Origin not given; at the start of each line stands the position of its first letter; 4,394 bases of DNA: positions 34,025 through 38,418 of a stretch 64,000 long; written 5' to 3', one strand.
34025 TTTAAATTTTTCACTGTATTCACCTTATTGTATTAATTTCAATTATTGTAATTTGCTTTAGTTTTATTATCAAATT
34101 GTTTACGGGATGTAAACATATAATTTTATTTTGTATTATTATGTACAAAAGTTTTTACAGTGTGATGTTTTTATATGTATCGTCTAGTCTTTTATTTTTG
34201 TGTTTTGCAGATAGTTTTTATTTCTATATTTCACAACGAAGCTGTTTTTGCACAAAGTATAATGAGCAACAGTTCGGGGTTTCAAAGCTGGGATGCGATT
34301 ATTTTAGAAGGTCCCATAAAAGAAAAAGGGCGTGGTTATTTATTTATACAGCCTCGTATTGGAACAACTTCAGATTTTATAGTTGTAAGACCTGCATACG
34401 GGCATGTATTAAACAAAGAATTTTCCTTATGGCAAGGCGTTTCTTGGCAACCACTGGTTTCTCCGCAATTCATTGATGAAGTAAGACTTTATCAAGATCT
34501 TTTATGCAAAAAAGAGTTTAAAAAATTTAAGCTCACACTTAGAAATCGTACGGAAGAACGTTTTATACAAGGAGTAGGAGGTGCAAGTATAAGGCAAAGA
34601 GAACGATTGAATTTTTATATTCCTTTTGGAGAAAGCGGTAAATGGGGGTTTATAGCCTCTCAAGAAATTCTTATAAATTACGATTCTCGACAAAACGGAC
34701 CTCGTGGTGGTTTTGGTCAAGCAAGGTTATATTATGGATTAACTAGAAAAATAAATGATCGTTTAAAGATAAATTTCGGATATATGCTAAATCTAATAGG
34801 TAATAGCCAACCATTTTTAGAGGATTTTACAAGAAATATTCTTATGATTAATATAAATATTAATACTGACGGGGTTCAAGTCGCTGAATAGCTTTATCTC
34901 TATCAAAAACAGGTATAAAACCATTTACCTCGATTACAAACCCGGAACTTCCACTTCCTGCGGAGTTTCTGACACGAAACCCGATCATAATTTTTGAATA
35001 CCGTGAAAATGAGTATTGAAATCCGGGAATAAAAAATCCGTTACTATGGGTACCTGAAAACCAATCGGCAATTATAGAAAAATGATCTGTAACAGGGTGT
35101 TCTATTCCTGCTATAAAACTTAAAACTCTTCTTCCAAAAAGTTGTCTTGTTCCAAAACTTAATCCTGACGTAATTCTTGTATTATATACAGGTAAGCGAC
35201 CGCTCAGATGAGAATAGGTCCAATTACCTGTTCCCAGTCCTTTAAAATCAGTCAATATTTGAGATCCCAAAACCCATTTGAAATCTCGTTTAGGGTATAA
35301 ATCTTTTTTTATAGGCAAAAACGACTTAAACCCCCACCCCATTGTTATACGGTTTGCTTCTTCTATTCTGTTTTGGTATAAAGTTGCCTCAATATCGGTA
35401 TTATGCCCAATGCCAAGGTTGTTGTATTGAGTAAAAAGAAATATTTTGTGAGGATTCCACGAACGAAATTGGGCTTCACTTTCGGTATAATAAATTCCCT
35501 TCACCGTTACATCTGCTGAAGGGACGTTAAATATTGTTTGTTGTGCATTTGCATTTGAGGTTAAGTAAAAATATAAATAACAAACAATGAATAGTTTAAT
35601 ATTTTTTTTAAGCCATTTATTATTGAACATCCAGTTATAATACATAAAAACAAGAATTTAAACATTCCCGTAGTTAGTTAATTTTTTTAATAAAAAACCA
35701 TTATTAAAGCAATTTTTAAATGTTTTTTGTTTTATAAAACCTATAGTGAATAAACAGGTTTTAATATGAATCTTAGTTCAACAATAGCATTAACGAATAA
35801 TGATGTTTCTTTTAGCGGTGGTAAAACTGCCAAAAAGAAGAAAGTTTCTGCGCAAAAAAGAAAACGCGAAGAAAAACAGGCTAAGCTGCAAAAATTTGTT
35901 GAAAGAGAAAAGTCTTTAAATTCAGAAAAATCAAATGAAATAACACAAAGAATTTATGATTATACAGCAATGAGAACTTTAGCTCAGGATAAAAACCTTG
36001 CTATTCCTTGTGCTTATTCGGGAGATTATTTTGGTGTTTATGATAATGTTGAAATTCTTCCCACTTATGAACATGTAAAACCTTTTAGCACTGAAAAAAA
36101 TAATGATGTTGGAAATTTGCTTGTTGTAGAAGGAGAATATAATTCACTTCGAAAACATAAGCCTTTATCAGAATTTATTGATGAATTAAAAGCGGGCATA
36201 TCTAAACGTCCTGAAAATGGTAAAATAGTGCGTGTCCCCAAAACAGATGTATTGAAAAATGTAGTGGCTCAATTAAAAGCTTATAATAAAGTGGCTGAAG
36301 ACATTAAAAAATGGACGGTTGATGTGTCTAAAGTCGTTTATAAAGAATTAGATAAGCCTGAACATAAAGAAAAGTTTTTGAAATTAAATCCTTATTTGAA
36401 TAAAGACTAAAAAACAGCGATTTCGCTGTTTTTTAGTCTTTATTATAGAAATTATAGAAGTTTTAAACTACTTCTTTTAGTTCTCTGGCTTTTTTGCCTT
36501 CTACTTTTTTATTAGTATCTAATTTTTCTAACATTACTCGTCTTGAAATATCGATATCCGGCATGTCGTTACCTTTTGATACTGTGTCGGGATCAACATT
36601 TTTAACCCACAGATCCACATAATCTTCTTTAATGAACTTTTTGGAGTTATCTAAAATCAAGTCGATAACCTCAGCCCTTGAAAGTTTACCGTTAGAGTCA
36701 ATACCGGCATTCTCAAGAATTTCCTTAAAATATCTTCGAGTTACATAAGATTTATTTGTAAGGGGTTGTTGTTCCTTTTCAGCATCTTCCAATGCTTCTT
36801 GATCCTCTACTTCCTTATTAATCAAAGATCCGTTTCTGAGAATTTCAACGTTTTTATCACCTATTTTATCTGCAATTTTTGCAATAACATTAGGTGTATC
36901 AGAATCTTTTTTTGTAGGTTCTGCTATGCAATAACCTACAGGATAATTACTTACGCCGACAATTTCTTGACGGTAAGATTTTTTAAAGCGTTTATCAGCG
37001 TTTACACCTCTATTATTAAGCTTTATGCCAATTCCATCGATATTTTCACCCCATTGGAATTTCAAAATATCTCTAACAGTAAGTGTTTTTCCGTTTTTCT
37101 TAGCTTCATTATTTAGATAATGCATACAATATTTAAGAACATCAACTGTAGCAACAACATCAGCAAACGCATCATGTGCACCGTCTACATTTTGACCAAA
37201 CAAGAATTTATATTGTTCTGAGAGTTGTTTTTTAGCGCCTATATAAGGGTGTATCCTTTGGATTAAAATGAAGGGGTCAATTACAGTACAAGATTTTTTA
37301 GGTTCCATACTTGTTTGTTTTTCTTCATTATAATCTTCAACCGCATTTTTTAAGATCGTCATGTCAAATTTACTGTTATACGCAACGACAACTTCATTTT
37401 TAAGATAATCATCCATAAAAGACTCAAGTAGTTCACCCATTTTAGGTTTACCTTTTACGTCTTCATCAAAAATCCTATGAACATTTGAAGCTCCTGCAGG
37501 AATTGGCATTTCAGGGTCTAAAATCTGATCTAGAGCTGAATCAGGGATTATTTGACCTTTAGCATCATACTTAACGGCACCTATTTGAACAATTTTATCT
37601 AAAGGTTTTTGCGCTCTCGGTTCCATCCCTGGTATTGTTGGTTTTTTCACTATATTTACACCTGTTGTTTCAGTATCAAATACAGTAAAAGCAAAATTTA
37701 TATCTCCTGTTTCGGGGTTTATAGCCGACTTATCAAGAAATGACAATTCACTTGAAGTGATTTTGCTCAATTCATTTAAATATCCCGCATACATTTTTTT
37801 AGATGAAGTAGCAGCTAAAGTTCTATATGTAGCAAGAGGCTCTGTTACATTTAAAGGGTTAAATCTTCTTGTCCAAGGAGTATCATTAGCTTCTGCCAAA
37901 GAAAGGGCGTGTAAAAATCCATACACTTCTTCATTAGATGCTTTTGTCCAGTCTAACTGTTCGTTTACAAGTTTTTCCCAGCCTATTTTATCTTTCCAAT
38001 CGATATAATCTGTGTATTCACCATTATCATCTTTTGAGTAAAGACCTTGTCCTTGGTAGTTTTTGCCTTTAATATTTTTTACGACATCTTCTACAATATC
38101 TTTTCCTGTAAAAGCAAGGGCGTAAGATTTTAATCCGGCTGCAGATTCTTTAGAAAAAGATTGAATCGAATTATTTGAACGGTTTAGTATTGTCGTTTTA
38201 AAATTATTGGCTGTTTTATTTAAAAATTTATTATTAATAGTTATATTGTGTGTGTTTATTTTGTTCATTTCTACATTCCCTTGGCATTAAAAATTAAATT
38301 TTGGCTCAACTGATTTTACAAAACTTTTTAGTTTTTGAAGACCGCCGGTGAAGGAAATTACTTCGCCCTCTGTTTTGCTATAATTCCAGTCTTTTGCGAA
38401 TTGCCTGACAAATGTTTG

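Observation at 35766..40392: HNH / PLD / DEDDh-exonuclease locus whose products share one N-terminal leader with other hydrolases: candidate export- or targeting-tagged nuclease/lipase arsenal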

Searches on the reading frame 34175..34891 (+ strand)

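Call 54: search_protein_families(library=ncbifam, proteins=[window:34175-34891:+], max_evalue=0.001)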
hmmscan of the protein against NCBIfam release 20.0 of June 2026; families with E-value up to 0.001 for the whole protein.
window:34175-34891:+ (238 aa): 0 families

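Call 58: search_protein_families(library=pfam, proteins=[window:34175-34891:+], max_evalue=0.01)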
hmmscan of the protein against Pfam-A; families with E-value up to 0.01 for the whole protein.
window:34175-34891:+ (238 aa): 1 family
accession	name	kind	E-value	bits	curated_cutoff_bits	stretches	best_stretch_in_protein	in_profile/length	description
PF10677.15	DUF2490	-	1.7e-31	109.8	29.8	1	36-210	1-179/186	Protein of unknown function (DUF2490)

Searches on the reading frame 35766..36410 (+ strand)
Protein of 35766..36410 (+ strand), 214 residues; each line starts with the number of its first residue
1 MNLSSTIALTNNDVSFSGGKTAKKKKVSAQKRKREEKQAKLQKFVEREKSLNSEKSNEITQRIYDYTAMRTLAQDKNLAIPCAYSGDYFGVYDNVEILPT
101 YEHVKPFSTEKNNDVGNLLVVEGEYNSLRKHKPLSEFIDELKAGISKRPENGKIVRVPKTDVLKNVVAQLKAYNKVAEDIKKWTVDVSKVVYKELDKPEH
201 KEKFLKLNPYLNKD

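Call 4: search_protein_families(library=pfam, proteins=[window:35766-36410:+], max_evalue=0.01)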
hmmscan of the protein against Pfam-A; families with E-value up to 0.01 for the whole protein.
window:35766-36410:+ (214 aa): 0 families

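Call 14: search_protein_families(library=ncbifam, proteins=[window:35766-36410:+], max_evalue=1)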
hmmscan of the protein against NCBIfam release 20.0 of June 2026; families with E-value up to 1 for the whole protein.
window:35766-36410:+ (214 aa): 1 family
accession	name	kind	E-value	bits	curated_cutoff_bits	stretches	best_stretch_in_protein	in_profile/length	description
NF011080.0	PRK14508.1-3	subfamily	0.11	11.1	477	1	147-190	313-356/496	4-alpha-glucanotransferase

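Call 33: find_homologous_proteins(query=window:35766-36410:+)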
Query window:35766-36410:+ (214 aa): 1 proteins with E <= 0.001 among 264 candidates.
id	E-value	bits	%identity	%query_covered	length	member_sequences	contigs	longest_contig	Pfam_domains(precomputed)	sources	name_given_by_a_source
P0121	3.2e-133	459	100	100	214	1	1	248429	-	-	-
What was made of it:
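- Tried and rejected: It found only the query itself (call 33).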

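Call 45: search_protein_representatives(alignment_id=A2)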
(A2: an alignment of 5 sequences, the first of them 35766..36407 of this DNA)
Query: 5 sequences, 215 profile positions. Proteins with E-value up to 0.001 (for the whole library): 28; up to 1e-10: 5; up to 1e-30: 4. The best 28 are listed.
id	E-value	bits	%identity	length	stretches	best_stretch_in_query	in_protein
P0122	5.4e-143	490.4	-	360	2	47-215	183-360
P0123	2.5e-93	328.1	-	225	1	1-215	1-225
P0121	4.8e-89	314.0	-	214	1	1-202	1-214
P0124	3.9e-64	232.6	-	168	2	54-214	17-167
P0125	9.6e-16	74.5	-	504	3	45-150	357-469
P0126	3.5e-07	46.5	-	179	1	61-133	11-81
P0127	4.1e-07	46.3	-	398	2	67-140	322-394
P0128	5.5e-07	45.9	-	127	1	75-137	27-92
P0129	1.1e-06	44.9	-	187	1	58-135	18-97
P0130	2.2e-06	43.9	-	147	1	54-171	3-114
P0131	4.0e-06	43.0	-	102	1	76-136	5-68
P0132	1.1e-05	41.6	-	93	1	71-154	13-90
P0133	1.2e-05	41.5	-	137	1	61-157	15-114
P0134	1.3e-05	41.4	-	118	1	69-149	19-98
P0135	2.3e-05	40.6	-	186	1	62-139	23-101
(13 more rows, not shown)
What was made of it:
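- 35766..36410 (+): HNH-like protein, 214 aa. Layout: leader (aa 1-20, NNDVSF16SGGK), a Lys-rich helix, and a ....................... core. The family is nearly unique to this genome: 28 hits among 1.84e9 representatives (call 45).
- The HNH paralogues evolve fast (call 45).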

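Call 47: search_protein_families(library=padloc, proteins=[window:35766-36410:+], max_evalue=0.01)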
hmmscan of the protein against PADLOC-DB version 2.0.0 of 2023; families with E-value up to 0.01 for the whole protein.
window:35766-36410:+ (214 aa): 0 families

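Call 64: predict_structure(alignment_id=A2)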
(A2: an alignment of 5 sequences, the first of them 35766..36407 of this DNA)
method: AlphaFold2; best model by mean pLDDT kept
length: 214 residues; sequences in the alignment: 5
mean_pLDDT: 56.8   pTM: 0.33
mean pLDDT of the five models: 56.8, 53.5, 53.0, 51.2, 50.6
residues with pLDDT >= 90: 10; 70-90: 58; 50-70: 46; < 50: 100
segments of 3 or more residues with pLDDT < 50: 1-26, 51-122
pLDDT, mean of each block of 10 residues (from residue 1): 32 32 48 67 60 38 36 42 36 39 33 37 57 71 77 76 69 77 85 91 87 64
secondary structure, 60 per line:
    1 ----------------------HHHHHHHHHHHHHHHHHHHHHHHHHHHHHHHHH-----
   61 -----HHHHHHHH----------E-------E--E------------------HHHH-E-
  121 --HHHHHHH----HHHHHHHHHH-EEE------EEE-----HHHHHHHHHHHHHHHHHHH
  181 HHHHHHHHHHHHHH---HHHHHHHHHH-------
elements in order: H23-55 H66-73 H114-117 H123-129 H134-143 E145-147 E154-156 H162-194 H198-207
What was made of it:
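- On HNH endonuclease (35766-36410 and paralogues): The AlphaFold model has pLDDT 57 (call 64).
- Checked: The AlphaFold model was too poor to use (call 64).
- Tried and rejected: AlphaFold model of HNH from 5 paralogues. pLDDT was 57, so the model was unusable (call 64).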

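Call 65: search_solved_structures(query=A2, max_evalue=1, show_alignments=2)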
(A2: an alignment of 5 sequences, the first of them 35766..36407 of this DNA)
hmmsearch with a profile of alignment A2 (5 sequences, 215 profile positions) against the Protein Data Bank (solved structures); distinct sequences matched with E-value up to 1: 0.
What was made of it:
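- On HNH endonuclease (35766-36410 and paralogues): The PDB profile search found nothing (call 65).
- Tried and rejected: The PDB profile search found no hit (call 65).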

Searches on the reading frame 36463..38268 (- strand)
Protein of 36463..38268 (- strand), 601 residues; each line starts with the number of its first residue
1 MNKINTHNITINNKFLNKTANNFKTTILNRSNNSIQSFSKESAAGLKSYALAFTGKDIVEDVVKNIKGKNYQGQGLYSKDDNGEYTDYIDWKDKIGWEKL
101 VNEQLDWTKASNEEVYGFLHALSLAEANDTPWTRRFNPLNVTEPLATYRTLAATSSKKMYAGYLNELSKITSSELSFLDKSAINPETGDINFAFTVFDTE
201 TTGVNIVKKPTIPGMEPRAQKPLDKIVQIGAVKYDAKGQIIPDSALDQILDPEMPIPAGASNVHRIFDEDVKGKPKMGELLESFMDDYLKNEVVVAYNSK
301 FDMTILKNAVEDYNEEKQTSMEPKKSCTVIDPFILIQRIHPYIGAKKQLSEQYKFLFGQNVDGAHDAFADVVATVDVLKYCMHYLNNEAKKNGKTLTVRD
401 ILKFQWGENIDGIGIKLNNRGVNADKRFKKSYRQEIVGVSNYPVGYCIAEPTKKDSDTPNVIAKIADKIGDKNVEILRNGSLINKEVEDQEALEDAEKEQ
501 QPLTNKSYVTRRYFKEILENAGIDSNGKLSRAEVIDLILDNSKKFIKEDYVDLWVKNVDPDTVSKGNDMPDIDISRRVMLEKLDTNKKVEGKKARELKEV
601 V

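Call 4: search_protein_families(library=pfam, proteins=[window:36463-38268:-], max_evalue=0.01)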
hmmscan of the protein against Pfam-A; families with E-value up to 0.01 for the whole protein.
window:36463-38268:- (601 aa): 2 families
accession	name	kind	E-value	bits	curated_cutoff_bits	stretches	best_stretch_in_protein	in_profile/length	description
PF00929.31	RNase_T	-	6.4e-17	63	24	1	196-378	2-164/164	Exonuclease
PF11074.14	DUF2779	-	0.0057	17.4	23.3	0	263-319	40-96/126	Domain of unknown function(DUF2779)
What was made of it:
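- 36463..38268 (-): DnaQ-like DEDDh 3'-5' exonuclease-domain protein, 601 aa. It has unassigned N- and C-terminal domains and lies in an operon with PLD. RNase_T E=6.4e-17, aa 196-378 (call 4).
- On DEDDh (DnaQ-like) exonuclease (36463-38268): RNase_T E=6.4e-17 over the whole model (call 4).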

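Call 14: search_protein_families(library=ncbifam, proteins=[window:36463-38268:-], max_evalue=1)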
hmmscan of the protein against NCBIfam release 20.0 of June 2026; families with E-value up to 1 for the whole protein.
window:36463-38268:- (601 aa): 25 families
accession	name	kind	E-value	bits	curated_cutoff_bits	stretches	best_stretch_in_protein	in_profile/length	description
NF005927.0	PRK07942.1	subfamily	8.7e-21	74.7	186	1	196-397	11-192/232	DNA polymerase III subunit epsilon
NF001688.0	PRK00448.1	equivalog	1.1e-16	59.6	873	1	192-393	423-596/1445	PolC-type DNA polymerase III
TIGR01406.1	dnaQ_proteo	equivalog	1.7e-16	60.6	222.7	1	196-349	4-135/231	DNA polymerase III subunit epsilon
NF005907.0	PRK07883.1-5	equivalog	2.7e-16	59.1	454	1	193-386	29-196/584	DEDD exonuclease domain-containing protein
NF005906.0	PRK07883.1-4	equivalog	3e-16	58.9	495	1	193-406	7-188/563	DEDD exonuclease domain-containing protein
NF005289.0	PRK06807.1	equivalog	3.4e-16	59.3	335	1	219-395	24-183/313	3'-5' exonuclease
TIGR01405.1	polC_Gram_pos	equivalog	1.2e-15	56.4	1043.45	1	185-394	181-363/1211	DNA polymerase III subunit alpha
NF005905.0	PRK07883.1-3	equivalog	5.1e-15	55.1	508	1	193-387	25-193/581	DEDD exonuclease domain-containing protein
NF004316.1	PRK05711.1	equivalog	1.3e-14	54.5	196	1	196-342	5-131/234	DNA polymerase III subunit epsilon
TIGR00573.1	dnaq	subfamily_domain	1.3e-13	51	71.5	1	224-382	23-174/217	exonuclease, DNA polymerase III, epsilon subunit family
NF004964.0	PRK06310.1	equivalog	1.3e-13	50.9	236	1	224-382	24-171/250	DNA polymerase III subunit epsilon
NF004963.0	PRK06309.1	equivalog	3.3e-12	46.5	245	1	223-386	18-167/232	DNA polymerase III subunit epsilon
NF006316.0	PRK08517.1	equivalog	1.3e-11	44.3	247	1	224-404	87-246/270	3'-5' exonuclease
NF005903.0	PRK07883.1-1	equivalog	7.9e-11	41.1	1038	1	191-387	39-215/642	DEDD exonuclease domain-containing protein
NF005904.0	PRK07883.1-2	equivalog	2.5e-10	39.3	969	1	183-387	14-199/584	DEDD exonuclease domain-containing protein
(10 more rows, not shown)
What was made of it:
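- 36463..38268 (-): NCBIfam epsilon/PolC exonuclease families (call 14).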

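Call 47: search_protein_families(library=padloc, proteins=[window:36463-38268:-], max_evalue=0.01)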
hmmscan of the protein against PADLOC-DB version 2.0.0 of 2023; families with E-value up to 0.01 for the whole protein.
window:36463-38268:- (601 aa): 3 families
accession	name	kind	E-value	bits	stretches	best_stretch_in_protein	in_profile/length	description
PDLC01247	DEDDh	-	9.4e-27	92.4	1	196-378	2-138/139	"CAS-I,CAS-II,CAS-III,CAS-IV,CAS-V,CAS-VI; associated"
PDLC05027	PDC-S48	-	1.3e-15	55.5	1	194-390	6-175/411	-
PDLC05028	PDC-S48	-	1.2e-07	28.6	1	192-314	18-121/512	-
